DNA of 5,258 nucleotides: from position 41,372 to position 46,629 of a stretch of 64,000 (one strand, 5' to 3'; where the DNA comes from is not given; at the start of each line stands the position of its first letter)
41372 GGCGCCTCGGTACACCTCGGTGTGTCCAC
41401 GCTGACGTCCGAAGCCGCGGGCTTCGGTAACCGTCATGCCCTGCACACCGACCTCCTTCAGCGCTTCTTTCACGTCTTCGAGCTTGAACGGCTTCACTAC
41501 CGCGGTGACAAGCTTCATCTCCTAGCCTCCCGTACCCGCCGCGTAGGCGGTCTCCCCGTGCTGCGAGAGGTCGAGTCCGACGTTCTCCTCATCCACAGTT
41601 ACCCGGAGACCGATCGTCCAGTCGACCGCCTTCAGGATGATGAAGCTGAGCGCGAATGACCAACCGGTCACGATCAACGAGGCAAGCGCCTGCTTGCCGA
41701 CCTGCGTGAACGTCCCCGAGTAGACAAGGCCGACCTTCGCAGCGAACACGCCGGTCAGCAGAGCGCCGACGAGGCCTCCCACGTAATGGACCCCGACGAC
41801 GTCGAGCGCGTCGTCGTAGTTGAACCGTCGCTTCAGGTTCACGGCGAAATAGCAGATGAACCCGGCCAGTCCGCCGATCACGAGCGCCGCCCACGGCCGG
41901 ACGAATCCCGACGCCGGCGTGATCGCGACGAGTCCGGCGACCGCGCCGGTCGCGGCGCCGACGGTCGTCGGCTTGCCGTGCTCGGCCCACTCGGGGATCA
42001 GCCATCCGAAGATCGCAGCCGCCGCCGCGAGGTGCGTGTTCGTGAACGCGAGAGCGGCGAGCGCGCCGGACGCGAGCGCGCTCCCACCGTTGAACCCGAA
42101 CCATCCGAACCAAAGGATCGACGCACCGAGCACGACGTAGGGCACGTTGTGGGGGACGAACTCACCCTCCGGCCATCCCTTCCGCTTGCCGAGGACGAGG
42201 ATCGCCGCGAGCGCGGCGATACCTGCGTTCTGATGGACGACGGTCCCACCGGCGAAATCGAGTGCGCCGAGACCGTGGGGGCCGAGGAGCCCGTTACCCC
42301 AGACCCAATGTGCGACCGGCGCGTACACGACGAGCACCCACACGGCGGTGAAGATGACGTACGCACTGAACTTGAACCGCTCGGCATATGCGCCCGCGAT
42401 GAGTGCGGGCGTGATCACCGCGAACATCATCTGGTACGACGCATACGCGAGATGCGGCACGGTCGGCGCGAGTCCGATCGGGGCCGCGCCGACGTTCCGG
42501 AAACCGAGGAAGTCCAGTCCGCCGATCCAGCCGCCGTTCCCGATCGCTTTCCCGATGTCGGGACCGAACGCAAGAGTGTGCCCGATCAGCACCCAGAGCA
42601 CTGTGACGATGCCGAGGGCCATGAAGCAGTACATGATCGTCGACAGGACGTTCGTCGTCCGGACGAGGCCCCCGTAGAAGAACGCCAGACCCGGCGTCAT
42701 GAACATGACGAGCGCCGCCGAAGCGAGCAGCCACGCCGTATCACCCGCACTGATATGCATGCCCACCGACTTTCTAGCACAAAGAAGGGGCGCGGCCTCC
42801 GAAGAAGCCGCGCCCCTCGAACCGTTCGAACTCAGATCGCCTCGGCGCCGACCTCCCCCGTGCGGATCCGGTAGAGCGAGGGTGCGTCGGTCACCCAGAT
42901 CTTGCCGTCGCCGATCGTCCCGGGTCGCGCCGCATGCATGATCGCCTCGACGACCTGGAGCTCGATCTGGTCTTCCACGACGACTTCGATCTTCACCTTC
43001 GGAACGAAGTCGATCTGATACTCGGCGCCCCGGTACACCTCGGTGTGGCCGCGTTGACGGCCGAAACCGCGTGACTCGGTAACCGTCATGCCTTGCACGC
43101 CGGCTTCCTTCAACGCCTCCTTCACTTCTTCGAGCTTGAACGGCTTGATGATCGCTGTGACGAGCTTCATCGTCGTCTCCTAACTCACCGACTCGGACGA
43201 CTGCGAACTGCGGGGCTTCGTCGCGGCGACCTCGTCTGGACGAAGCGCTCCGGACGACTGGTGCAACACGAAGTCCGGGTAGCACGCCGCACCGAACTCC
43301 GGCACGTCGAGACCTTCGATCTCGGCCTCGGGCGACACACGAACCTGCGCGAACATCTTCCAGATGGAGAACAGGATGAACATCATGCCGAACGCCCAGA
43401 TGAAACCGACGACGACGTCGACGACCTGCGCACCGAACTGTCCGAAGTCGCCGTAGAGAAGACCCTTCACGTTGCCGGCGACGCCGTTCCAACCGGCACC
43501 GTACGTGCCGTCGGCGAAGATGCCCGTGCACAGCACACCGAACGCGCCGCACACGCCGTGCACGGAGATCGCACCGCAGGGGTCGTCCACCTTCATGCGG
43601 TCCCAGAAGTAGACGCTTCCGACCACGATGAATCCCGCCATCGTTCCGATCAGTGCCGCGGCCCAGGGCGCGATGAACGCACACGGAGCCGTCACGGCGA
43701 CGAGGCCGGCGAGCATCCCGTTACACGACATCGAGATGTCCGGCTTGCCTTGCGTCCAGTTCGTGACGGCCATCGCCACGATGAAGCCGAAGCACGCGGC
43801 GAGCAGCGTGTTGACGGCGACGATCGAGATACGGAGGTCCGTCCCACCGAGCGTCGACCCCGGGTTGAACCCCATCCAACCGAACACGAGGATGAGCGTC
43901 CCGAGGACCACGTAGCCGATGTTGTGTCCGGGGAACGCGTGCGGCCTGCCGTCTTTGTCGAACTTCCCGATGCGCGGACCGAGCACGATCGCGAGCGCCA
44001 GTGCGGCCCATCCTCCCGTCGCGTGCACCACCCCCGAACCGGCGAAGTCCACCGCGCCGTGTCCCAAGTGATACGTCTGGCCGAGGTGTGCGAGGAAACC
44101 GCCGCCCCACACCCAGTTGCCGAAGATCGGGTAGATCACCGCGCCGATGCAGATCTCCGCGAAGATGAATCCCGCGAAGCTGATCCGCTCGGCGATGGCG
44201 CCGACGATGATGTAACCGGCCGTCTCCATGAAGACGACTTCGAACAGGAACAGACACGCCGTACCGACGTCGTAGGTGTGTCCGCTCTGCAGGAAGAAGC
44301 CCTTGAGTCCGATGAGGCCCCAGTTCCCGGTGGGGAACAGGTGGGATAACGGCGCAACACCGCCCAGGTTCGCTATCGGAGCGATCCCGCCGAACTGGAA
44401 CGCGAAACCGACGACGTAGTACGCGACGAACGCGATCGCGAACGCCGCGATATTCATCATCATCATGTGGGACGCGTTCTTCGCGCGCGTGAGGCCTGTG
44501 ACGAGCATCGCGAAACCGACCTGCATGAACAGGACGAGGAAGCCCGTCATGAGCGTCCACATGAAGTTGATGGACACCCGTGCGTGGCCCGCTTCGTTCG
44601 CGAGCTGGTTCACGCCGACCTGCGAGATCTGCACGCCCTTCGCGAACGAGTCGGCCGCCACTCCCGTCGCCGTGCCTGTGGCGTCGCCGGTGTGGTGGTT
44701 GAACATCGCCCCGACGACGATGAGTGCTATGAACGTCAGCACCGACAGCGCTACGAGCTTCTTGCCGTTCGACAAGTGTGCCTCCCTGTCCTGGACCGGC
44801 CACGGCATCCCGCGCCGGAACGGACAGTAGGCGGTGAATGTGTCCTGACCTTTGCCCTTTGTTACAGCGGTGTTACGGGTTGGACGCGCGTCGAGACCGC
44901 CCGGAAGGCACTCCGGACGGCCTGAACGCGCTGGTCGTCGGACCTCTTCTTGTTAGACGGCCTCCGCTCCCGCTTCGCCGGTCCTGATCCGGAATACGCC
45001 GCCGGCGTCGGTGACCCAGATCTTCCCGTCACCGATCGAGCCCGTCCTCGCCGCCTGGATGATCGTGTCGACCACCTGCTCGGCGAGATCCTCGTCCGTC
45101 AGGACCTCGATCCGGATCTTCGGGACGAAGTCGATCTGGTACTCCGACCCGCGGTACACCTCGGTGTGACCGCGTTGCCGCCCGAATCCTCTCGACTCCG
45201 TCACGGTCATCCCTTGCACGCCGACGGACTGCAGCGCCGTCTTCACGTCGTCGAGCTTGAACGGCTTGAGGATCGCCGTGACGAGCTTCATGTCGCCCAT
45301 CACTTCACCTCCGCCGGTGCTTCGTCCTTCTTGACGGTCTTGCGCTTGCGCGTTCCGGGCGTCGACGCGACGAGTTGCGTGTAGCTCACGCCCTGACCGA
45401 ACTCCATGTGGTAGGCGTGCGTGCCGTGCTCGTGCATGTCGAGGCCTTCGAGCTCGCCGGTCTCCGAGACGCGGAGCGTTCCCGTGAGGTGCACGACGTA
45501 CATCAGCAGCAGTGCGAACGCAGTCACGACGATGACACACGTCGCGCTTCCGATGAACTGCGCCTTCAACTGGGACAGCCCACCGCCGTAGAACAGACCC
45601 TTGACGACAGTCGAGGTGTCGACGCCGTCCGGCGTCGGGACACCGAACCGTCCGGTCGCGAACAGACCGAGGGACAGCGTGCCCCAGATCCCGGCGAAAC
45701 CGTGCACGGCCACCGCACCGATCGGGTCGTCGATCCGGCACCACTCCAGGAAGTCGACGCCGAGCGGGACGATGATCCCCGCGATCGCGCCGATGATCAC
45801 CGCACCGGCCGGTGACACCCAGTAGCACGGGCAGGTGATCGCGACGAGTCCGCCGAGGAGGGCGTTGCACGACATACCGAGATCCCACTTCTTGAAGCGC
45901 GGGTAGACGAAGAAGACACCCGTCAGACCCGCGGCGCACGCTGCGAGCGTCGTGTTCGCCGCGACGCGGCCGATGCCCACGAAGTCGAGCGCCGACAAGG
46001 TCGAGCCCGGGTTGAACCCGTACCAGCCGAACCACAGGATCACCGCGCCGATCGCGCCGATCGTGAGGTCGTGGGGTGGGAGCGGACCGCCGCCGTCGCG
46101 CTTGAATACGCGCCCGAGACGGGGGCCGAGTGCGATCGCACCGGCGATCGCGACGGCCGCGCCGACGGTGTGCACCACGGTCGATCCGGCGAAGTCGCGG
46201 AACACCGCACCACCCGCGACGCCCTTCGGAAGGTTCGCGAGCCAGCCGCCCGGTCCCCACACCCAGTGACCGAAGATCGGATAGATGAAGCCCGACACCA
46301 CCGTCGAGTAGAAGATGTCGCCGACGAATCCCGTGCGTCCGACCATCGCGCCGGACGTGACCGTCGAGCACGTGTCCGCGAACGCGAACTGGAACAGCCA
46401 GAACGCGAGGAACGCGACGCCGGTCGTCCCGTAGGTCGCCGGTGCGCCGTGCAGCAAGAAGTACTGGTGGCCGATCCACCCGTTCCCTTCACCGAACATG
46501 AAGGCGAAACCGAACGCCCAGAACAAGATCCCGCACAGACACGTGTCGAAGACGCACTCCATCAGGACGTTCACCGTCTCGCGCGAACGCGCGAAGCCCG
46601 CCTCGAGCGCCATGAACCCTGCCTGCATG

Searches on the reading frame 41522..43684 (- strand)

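Call 61: search_protein_families(library=pfam, proteins=[window:41522-43684:-], max_evalue=0.00001)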
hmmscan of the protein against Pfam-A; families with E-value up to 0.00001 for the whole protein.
window:41522-43684:- (720 aa): 1 family
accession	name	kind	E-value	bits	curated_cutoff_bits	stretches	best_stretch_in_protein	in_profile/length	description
PF00909.26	Ammonium_transp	-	7e-122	407.4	23.2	1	317-714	1-399/399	Ammonium Transporter Family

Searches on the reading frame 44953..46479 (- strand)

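Call 61: search_protein_families(library=pfam, proteins=[window:44953-46479:-], max_evalue=0.00001)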
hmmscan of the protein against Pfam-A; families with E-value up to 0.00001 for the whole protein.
window:44953-46479:- (508 aa): 1 family
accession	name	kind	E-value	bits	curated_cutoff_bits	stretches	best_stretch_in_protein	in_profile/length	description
PF00543.27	P-II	-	1.2e-28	99.9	25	1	397-502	1-102/102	Nitrogen regulatory protein P-II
